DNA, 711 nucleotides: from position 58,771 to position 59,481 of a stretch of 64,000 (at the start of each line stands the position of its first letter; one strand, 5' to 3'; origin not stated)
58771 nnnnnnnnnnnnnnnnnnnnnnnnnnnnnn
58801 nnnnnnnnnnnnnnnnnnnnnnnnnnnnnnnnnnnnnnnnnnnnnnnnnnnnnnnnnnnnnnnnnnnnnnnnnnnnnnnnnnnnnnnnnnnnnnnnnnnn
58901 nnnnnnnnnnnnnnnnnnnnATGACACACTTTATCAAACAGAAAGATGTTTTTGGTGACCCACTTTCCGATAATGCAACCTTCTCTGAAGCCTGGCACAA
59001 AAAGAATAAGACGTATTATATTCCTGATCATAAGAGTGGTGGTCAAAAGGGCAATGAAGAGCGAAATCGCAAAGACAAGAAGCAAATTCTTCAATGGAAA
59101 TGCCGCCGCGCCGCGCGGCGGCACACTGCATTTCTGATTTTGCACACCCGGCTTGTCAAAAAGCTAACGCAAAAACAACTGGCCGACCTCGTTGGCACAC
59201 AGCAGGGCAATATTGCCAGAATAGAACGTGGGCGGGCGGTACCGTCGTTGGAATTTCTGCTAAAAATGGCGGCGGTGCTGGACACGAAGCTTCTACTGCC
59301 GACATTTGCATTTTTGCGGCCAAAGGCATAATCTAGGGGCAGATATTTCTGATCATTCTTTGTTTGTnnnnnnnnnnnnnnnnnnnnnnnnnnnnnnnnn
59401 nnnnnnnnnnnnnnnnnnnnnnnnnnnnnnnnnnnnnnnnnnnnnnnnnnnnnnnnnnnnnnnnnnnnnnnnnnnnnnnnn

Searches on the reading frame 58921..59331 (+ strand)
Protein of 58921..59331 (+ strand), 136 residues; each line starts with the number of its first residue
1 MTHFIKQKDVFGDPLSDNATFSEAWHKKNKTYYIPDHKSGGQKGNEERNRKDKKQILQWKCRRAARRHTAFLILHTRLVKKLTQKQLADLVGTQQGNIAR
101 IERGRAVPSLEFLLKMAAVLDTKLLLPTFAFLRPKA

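Call 14: search_protein_families(library=pfam, proteins=[window:58921-59331:+], max_evalue=0.01)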
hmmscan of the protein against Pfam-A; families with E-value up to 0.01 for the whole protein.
window:58921-59331:+ (136 aa): 5 families
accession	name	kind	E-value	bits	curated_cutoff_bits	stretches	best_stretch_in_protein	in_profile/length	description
PF01381.28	HTH_3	-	3.2e-11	43.5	23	1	80-124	8-52/55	Helix-turn-helix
PF13560.12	HTH_31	-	8.7e-09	36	27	1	70-122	13-56/64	Helix-turn-helix domain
PF12844.13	HTH_19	-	2e-05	24.8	30.2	1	80-117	11-48/64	Helix-turn-helix domain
PF13744.12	HTH_37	-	0.00057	20.1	27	1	64-123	14-74/80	Helix-turn-helix domain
PF15731.11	MqsA_antitoxin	-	0.0095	16.5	30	0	45-121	46-121/131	Antitoxin component of bacterial toxin-antitoxin system, MqsA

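Call 21: find_homologous_proteins(query=window:58921-59331:+)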
Query window:58921-59331:+ (136 aa): 1 proteins with E <= 0.001 among 9 candidates.
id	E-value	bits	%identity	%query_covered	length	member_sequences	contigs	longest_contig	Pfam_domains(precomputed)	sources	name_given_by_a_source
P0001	2.1e-85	301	100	100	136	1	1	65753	PF12844.14,PF01381.29,PF13560.13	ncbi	-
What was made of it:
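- The window protein has no close orthologue anywhere: only itself was found in 5.8 billion proteins by word search (call 21).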

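Call 22: find_encoding_contigs(protein=P0001, flank=10000, max_places=4)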
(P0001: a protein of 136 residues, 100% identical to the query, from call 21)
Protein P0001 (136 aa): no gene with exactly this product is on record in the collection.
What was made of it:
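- Tried and rejected: The exact-sequence look-up also failed (call 22).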

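Call 30: find_related_loci(query=window:58921-59331:+, collection=metagenome_contigs, flank=6000)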
Query window:58921-59331:+ (136 aa) in metagenome_contigs; peptide patterns used: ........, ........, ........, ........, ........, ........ (x = any residue, [..] = any of these).
245 stretches matched a pattern; 15 encode a relative of the query (tblastn E <= 1e-3); 15 distinct loci.
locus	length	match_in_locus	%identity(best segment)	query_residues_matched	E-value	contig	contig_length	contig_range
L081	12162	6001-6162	50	77-127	3e-9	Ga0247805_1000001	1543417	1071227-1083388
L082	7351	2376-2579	40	52-121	9e-8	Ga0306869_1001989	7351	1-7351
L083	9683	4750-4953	40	52-121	9e-8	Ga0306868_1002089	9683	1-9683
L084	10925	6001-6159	40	72-124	1e-6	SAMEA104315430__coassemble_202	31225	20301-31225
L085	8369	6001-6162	32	73-129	5e-5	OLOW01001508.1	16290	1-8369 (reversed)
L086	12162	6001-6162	32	73-129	5e-5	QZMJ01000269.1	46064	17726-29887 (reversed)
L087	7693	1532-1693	32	73-129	5e-5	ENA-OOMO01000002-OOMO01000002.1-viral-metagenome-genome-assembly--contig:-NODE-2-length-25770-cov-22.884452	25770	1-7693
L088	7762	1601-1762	32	73-129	5e-5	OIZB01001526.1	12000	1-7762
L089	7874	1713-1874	32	73-129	5e-5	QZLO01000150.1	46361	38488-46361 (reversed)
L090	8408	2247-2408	32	73-129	5e-5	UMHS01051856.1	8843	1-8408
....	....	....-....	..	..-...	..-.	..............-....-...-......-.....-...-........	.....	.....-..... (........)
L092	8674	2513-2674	32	73-129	5e-5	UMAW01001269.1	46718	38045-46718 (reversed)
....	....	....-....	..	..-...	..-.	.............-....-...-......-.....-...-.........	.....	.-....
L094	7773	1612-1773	32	73-129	5e-5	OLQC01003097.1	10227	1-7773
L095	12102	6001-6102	50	83-116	8e-5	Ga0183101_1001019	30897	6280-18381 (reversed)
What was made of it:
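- Tried and rejected: None exist in the 5.8-billion-protein word search, and the metagenome scan found only HTH-limited distant matches (calls 21, 30).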

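Call 33: search_protein_families(library=ncbifam, proteins=[window:58921-59331:+], max_evalue=0.01)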
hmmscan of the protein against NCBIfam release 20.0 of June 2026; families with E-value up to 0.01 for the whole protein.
window:58921-59331:+ (136 aa): 9 families
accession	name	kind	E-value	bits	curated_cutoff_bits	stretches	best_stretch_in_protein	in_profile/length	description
NF041951.1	phage_RstR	subfamily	3.9e-08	33.5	80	1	74-121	8-55/108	RstR family transcriptional repressor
TIGR03070.1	couple_hipB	subfamily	2.9e-07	30.3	71.65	1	72-123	6-57/58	type II toxin-antitoxin system Y4mF family antitoxin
TIGR00270.2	TIGR00270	equivalog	8.7e-06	25.6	110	1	60-125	67-132/159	multiprotein bridging factor aMBF1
NF047948.1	male_kill_WMK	equivalog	9.9e-06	25.2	300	1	73-121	167-215/300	WO male-killing family protein Wmk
TIGR03830.1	CxxCG_CxxCG_HTH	subfamily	3.5e-05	23.6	61.8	1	45-112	43-109/127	type II TA system antitoxin MqsA family protein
NF006015.0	PRK08154.1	subfamily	0.0039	16.4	204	1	73-124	35-86/314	anaerobic benzoate catabolism transcriptional regulator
NF010465.0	PRK13890.1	equivalog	0.0043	17.2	96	1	79-124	16-61/121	conjugal transfer protein TrbA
TIGR02980.1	SigBFG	subfamily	0.0083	15.8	234.35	1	52-103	167-216/227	SigB/SigF/SigG family RNA polymerase sigma factor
NF046032.1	TransRegSlrRBacil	equivalog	0.0093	16.1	250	0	79-124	12-58/149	HTH-type transcriptional regulator SlrR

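Call 40: search_protein_representatives(protein=window:58921-59331:+)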
Query: 136 residues. Proteins with E-value up to 0.001 (for the whole library): 1437; up to 1e-10: 30; up to 1e-30: 1. The best 150 are listed.
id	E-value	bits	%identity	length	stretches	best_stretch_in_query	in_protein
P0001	6.7e-86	301.0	100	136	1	1-136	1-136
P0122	4.3e-19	84.9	28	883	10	73-115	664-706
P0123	1.0e-18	83.7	39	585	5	73-120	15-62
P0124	2.7e-17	79.1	36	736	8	72-126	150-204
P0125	5.1e-16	75.0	35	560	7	75-119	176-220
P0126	1.0e-14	70.8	38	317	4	77-129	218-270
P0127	1.6e-14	70.2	39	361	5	72-124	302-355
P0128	6.8e-14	68.1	37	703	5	77-121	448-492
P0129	3.6e-13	65.8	56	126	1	65-134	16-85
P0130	2.2e-12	63.2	56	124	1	72-135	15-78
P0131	2.6e-12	63.0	51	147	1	69-133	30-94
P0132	3.1e-12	62.8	38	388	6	58-114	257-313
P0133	9.7e-12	61.2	55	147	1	70-131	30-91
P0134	1.4e-11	60.6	46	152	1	56-134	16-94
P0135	1.8e-11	60.3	34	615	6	76-135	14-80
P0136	1.8e-11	60.3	52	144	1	69-134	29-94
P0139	2.4e-11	59.9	53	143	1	68-135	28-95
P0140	4.3e-11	59.1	45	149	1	48-133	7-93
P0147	9.3e-11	58.0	47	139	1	53-133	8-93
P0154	1.3e-10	57.6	54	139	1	73-133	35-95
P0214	2.6e-09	53.3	49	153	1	67-133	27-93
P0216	2.9e-09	53.2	44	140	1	56-133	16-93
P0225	4.6e-09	52.5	48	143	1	66-132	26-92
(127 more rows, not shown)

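Call 41: search_protein_families(library=ncbifam, proteins=[P0129, P0130, P0131, P0133, P0134, P0136, P0139, P0140, P0147], max_evalue=0.001)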
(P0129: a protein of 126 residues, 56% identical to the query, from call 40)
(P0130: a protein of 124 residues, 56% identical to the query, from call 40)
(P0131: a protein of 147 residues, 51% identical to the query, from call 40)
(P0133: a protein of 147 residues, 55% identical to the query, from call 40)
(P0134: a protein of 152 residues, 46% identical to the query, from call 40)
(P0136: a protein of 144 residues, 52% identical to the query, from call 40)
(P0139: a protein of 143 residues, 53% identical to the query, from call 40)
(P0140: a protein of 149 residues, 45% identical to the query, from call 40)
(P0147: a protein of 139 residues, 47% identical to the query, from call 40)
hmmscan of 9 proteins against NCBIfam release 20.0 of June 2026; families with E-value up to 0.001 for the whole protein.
P0129 (126 aa): 5 families
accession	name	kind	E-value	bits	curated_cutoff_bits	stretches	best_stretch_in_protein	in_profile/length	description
NF041951.1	phage_RstR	subfamily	2.5e-08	34.1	80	1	23-72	6-55/108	RstR family transcriptional repressor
NF047948.1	male_kill_WMK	equivalog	1e-06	28.4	300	1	21-74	164-217/300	WO male-killing family protein Wmk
TIGR00270.2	TIGR00270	equivalog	1.1e-06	28.5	110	1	24-79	80-135/159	multiprotein bridging factor aMBF1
NF006015.0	PRK08154.1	subfamily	1.2e-06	28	204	1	21-77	32-88/314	anaerobic benzoate catabolism transcriptional regulator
TIGR03070.1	couple_hipB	subfamily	7.5e-06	25.8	71.65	1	24-75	7-58/58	type II toxin-antitoxin system Y4mF family antitoxin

P0130 (124 aa): 12 families
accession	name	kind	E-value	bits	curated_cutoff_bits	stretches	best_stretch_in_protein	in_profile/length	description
NF041951.1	phage_RstR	subfamily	4.1e-11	43.1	80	1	12-64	3-55/108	RstR family transcriptional repressor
TIGR00270.2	TIGR00270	equivalog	1e-08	35.1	110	1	6-71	70-135/159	multiprotein bridging factor aMBF1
TIGR03070.1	couple_hipB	subfamily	1e-08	35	71.65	1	11-67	2-58/58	type II toxin-antitoxin system Y4mF family antitoxin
NF047948.1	male_kill_WMK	equivalog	1.2e-07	31.5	300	1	9-65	160-216/300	WO male-killing family protein Wmk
NF006015.0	PRK08154.1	subfamily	1.6e-07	30.8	204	1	11-67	30-86/314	anaerobic benzoate catabolism transcriptional regulator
NF046032.1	TransRegSlrRBacil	equivalog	3.3e-05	24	250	1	12-67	2-58/149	HTH-type transcriptional regulator SlrR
NF010465.0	PRK13890.1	equivalog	3.7e-05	23.8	96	1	23-118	17-107/121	conjugal transfer protein TrbA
NF007408.0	PRK09943.1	equivalog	7.8e-05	22.3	211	1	12-67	8-63/185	HTH-type transcriptional regulator PuuR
TIGR03830.1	CxxCG_CxxCG_HTH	subfamily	0.00027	20.7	61.8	1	13-55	67-109/127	type II TA system antitoxin MqsA family protein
NF052239.1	antitox_spr1629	equivalog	0.00056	19.1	335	1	12-63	3-54/377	spr1629 family repressor/antitoxin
NF007271.0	PRK09726.1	equivalog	0.00074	19.5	79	1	20-66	21-67/88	type II toxin-antitoxin system antitoxin HipB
NF003162.0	PRK04140.1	equivalog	0.00086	18.4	263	1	13-98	128-210/317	transcriptional regulator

P0131 (147 aa): 5 families
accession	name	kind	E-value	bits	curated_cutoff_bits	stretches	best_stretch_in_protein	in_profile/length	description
NF041951.1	phage_RstR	subfamily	1.8e-10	41.1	80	1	30-82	3-55/108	RstR family transcriptional repressor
NF007271.0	PRK09726.1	equivalog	3.8e-07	30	79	1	28-85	11-68/88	type II toxin-antitoxin system antitoxin HipB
NF047948.1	male_kill_WMK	equivalog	1.6e-06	27.8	300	1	27-81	160-214/300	WO male-killing family protein Wmk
TIGR00270.2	TIGR00270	equivalog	4.4e-06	26.6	110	1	26-88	72-134/159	multiprotein bridging factor aMBF1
TIGR03070.1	couple_hipB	subfamily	2.2e-05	24.3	71.65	1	29-84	2-57/58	type II toxin-antitoxin system Y4mF family antitoxin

P0133 (147 aa): 10 families
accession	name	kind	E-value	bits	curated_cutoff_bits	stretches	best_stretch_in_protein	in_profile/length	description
NF041951.1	phage_RstR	subfamily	7.7e-11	42.2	80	1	30-81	4-55/108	RstR family transcriptional repressor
TIGR03070.1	couple_hipB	subfamily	4.3e-09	36.2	71.65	1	29-84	3-58/58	type II toxin-antitoxin system Y4mF family antitoxin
TIGR00270.2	TIGR00270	equivalog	1.2e-07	31.7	110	1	23-94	70-141/159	multiprotein bridging factor aMBF1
NF006015.0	PRK08154.1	subfamily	3.3e-06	26.5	204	1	20-84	22-86/314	anaerobic benzoate catabolism transcriptional regulator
NF047948.1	male_kill_WMK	equivalog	6.4e-06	25.8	300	1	25-81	159-215/300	WO male-killing family protein Wmk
NF041575.1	antitoxPezA_Strep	equivalog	7.3e-05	22.8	290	1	29-82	2-55/158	type II toxin-antitoxin system antitoxin PezA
NF007271.0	PRK09726.1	equivalog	7.4e-05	22.7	79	1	22-83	6-67/88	type II toxin-antitoxin system antitoxin HipB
NF007408.0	PRK09943.1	equivalog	7.9e-05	22.3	211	1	27-81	6-60/185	HTH-type transcriptional regulator PuuR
TIGR03830.1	CxxCG_CxxCG_HTH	subfamily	0.00012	21.8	61.8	1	17-72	55-109/127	type II TA system antitoxin MqsA family protein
NF010465.0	PRK13890.1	equivalog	0.00086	19.4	96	1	40-84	17-61/121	conjugal transfer protein TrbA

P0134 (152 aa): 10 families
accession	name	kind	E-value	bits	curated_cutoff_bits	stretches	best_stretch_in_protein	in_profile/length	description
NF041951.1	phage_RstR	subfamily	6.8e-10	39.2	80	1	29-80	3-54/108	RstR family transcriptional repressor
TIGR03070.1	couple_hipB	subfamily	9.9e-08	31.8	71.65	1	29-80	3-54/58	type II toxin-antitoxin system Y4mF family antitoxin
TIGR00270.2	TIGR00270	equivalog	1.1e-07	31.8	110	1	28-86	75-133/159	multiprotein bridging factor aMBF1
NF047948.1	male_kill_WMK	equivalog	1.6e-06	27.8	300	1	25-80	2-57/300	WO male-killing family protein Wmk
NF007271.0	PRK09726.1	equivalog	8.5e-06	25.7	79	1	31-80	15-64/88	type II toxin-antitoxin system antitoxin HipB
NF007408.0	PRK09943.1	equivalog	9.8e-06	25.2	211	1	31-105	10-81/185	HTH-type transcriptional regulator PuuR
TIGR03830.1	CxxCG_CxxCG_HTH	subfamily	6.3e-05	22.8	61.8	1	7-71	43-108/127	type II TA system antitoxin MqsA family protein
NF006015.0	PRK08154.1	subfamily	0.00031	20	204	1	23-83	25-85/314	anaerobic benzoate catabolism transcriptional regulator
NF052239.1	antitox_spr1629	equivalog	0.0004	19.6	335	1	31-81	5-55/377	spr1629 family repressor/antitoxin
NF041575.1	antitoxPezA_Strep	equivalog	0.00072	19.6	290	1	29-83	2-57/158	type II toxin-antitoxin system antitoxin PezA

P0136 (144 aa): 10 families
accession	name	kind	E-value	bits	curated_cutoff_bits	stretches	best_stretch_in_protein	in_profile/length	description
TIGR03070.1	couple_hipB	subfamily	4.4e-10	39.4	71.65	1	28-84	2-58/58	type II toxin-antitoxin system Y4mF family antitoxin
NF041951.1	phage_RstR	subfamily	9.7e-10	38.7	80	1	28-82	2-56/108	RstR family transcriptional repressor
TIGR00270.2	TIGR00270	equivalog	6.5e-08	32.5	110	1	23-88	70-135/159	multiprotein bridging factor aMBF1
NF047948.1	male_kill_WMK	equivalog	2.7e-07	30.4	300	1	12-106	146-242/300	WO male-killing family protein Wmk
NF007408.0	PRK09943.1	equivalog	3.4e-05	23.5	211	1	29-103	8-79/185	HTH-type transcriptional regulator PuuR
NF006015.0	PRK08154.1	subfamily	3.4e-05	23.2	204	1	20-85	22-87/314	anaerobic benzoate catabolism transcriptional regulator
NF010465.0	PRK13890.1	equivalog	8e-05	22.7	96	1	40-84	17-61/121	conjugal transfer protein TrbA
NF046032.1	TransRegSlrRBacil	equivalog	8.1e-05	22.7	250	1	29-84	2-58/149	HTH-type transcriptional regulator SlrR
TIGR03830.1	CxxCG_CxxCG_HTH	subfamily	0.00024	20.9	61.8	1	27-72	64-109/127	type II TA system antitoxin MqsA family protein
NF007271.0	PRK09726.1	equivalog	0.0005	20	79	0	36-84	20-68/88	type II toxin-antitoxin system antitoxin HipB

P0139 (143 aa): 7 families
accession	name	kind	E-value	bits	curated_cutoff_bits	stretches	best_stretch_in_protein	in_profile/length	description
TIGR03070.1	couple_hipB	subfamily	1.9e-10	40.5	71.65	1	29-84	3-58/58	type II toxin-antitoxin system Y4mF family antitoxin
NF041951.1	phage_RstR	subfamily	4.5e-10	39.8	80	1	32-82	6-56/108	RstR family transcriptional repressor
TIGR00270.2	TIGR00270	equivalog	4e-09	36.5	110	1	17-88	62-135/159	multiprotein bridging factor aMBF1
NF047948.1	male_kill_WMK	equivalog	1.3e-06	28.1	300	1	34-113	168-242/300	WO male-killing family protein Wmk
NF007271.0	PRK09726.1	equivalog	1.5e-06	28.1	79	1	36-83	20-67/88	type II toxin-antitoxin system antitoxin HipB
NF006015.0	PRK08154.1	subfamily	1.1e-05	24.7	204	1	18-84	20-86/314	anaerobic benzoate catabolism transcriptional regulator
TIGR03830.1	CxxCG_CxxCG_HTH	subfamily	0.00022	21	61.8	1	22-76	59-115/127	type II TA system antitoxin MqsA family protein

P0140 (149 aa): 7 families
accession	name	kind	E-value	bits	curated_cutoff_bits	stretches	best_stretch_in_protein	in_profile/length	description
TIGR03070.1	couple_hipB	subfamily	7.2e-09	35.5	71.65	1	27-80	1-54/58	type II toxin-antitoxin system Y4mF family antitoxin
NF041951.1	phage_RstR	subfamily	1.3e-08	35.1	80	1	29-81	3-55/108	RstR family transcriptional repressor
TIGR00270.2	TIGR00270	equivalog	5e-07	29.7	110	1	12-86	57-133/159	multiprotein bridging factor aMBF1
NF007408.0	PRK09943.1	equivalog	9e-06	25.4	211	1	31-84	10-63/185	HTH-type transcriptional regulator PuuR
NF006015.0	PRK08154.1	subfamily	0.00013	21.2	204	1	10-84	12-86/314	anaerobic benzoate catabolism transcriptional regulator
NF047948.1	male_kill_WMK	equivalog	0.00018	21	300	1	22-80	156-214/300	WO male-killing family protein Wmk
TIGR03830.1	CxxCG_CxxCG_HTH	subfamily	0.00032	20.5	61.8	1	19-72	56-109/127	type II TA system antitoxin MqsA family protein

P0147 (139 aa): 7 families
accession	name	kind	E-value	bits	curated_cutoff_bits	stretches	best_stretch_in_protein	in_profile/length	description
NF006015.0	PRK08154.1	subfamily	6.3e-10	38.7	204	1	13-84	15-86/314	anaerobic benzoate catabolism transcriptional regulator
NF041951.1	phage_RstR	subfamily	1.1e-09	38.5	80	1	29-81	3-55/108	RstR family transcriptional repressor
TIGR03070.1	couple_hipB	subfamily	7.7e-09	35.4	71.65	1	28-84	2-58/58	type II toxin-antitoxin system Y4mF family antitoxin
TIGR00270.2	TIGR00270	equivalog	3.2e-08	33.5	110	1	23-86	70-133/159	multiprotein bridging factor aMBF1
NF047948.1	male_kill_WMK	equivalog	1.4e-07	31.2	300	1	26-81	160-215/300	WO male-killing family protein Wmk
NF010465.0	PRK13890.1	equivalog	2.2e-06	27.8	96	1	39-84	16-61/121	conjugal transfer protein TrbA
NF007271.0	PRK09726.1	equivalog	0.0001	22.2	79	1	37-83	21-67/88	type II toxin-antitoxin system antitoxin HipB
